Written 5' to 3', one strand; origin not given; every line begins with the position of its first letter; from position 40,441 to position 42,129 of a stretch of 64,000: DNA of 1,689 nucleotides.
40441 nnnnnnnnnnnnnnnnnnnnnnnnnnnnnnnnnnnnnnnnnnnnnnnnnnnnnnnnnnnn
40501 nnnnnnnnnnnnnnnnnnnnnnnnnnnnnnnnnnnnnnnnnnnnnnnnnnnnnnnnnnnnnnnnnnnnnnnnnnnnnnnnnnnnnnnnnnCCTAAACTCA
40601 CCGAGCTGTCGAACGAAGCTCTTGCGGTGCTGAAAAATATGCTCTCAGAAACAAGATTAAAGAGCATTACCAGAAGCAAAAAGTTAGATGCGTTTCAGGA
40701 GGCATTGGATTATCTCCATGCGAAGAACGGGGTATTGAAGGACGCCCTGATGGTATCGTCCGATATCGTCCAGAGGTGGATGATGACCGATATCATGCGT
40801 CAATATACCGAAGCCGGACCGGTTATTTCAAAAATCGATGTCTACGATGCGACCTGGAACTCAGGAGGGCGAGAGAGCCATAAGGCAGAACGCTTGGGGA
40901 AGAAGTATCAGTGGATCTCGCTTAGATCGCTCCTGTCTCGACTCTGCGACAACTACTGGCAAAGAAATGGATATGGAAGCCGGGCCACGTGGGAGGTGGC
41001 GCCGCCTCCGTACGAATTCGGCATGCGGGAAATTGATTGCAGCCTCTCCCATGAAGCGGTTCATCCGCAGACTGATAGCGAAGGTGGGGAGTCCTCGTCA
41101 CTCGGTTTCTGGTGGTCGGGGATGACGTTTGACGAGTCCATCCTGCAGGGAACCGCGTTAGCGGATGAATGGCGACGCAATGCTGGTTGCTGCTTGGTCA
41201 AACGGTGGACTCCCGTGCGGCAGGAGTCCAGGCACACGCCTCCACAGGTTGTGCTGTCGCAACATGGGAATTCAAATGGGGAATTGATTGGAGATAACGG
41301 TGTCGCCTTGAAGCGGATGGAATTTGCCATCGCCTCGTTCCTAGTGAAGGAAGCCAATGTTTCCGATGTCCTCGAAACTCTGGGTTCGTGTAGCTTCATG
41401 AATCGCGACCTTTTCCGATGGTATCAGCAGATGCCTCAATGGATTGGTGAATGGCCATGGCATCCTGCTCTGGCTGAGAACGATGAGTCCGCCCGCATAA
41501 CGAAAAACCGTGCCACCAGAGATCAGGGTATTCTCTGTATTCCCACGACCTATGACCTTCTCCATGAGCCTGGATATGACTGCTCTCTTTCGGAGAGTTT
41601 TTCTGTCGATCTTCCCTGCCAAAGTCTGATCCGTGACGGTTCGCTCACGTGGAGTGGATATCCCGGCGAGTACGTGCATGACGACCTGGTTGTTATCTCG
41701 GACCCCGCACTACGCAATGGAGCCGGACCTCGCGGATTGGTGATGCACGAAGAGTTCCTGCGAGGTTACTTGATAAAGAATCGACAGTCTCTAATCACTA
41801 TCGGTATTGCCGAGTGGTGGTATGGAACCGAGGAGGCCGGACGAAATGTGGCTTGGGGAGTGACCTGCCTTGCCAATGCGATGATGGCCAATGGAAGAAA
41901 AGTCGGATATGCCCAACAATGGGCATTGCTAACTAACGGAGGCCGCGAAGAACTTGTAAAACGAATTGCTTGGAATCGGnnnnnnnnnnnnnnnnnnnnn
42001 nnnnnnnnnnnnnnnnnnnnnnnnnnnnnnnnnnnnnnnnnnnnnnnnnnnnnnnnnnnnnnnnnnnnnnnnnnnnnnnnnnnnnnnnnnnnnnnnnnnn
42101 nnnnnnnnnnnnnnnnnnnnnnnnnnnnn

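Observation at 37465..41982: AT-richer single-gene cassette: 1505-aa STAND NTPase with Mrr-like nuclease head (Avs-like), dropped into a decayed R-M locus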

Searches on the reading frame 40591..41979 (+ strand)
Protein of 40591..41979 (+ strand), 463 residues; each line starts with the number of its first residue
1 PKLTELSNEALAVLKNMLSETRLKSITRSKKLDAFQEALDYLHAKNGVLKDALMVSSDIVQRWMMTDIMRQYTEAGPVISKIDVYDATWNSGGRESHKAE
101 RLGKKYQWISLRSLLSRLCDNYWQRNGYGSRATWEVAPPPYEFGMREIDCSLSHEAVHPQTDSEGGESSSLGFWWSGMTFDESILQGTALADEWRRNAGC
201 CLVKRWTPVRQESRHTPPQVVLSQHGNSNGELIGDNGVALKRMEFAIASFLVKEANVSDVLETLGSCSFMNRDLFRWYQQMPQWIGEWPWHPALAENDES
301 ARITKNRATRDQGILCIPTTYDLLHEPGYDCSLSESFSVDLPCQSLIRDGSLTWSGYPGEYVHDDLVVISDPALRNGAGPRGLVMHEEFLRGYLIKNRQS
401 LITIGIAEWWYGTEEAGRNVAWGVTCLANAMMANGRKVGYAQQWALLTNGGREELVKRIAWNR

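Call 10: search_protein_families(library=padloc, proteins=[window:40591-41979:+], max_evalue=1)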
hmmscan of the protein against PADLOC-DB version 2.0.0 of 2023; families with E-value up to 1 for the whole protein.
window:40591-41979:+ (463 aa): 6 families
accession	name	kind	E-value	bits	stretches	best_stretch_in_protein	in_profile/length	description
PDLC02164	Avs2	-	4.4e-44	148.7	1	20-407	1075-1458/1504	-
PDLC02163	Avs2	-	3.8e-20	69.2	1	21-404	1162-1534/1576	-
PDLC02165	Avs2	-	8.2e-17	58.3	1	35-402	978-1332/1375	-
PDLC02162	Avs2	-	3.8e-16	56.3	1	55-404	1000-1336/1379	-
PDLC02161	Avs2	-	3.2e-11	39.7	1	18-153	1073-1203/1499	-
PDLC02166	Avs2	-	8.2e-05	18.2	1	96-178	1141-1219/1498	-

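Call 62: search_solved_structures(query=A6, max_evalue=1, show_alignments=2)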
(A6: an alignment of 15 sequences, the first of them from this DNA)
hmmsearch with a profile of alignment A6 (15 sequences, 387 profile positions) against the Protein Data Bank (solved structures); distinct sequences matched with E-value up to 1: 1.
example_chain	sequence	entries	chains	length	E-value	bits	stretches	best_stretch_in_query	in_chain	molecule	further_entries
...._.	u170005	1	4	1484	6.3e-89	301.7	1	2-381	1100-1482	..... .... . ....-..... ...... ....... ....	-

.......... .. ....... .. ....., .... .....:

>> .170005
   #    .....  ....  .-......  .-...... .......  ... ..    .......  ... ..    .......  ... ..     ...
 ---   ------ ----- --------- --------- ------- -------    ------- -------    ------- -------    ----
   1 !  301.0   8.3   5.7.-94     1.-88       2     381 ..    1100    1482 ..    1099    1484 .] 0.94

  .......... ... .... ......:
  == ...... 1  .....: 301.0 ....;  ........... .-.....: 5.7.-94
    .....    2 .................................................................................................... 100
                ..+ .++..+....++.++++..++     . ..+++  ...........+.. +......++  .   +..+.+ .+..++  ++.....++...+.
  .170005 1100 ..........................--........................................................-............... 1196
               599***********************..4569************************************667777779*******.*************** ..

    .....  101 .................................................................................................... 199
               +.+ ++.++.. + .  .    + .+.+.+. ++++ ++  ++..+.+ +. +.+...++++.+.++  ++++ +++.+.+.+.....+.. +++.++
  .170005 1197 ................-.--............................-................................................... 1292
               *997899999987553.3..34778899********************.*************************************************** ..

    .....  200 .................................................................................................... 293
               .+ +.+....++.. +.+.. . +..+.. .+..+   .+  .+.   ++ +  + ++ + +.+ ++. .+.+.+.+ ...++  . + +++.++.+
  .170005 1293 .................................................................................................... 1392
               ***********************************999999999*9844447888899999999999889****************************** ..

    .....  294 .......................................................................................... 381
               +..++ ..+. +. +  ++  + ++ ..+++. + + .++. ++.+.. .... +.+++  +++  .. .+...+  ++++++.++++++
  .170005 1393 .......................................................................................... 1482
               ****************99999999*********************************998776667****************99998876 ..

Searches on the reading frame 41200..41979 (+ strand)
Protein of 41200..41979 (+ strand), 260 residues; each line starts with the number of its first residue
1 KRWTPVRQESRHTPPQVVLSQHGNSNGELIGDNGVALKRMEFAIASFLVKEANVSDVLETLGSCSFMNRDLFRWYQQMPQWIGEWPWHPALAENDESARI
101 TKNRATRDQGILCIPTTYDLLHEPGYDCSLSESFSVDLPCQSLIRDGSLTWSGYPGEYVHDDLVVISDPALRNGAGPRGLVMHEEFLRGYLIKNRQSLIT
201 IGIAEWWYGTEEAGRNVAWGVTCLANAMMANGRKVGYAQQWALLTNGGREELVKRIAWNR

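Call 58: search_solved_structures(query=window:41200-41979:+, max_evalue=10, show_alignments=1)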
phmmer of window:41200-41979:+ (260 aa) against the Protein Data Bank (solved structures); distinct sequences matched with E-value up to 10: 0.
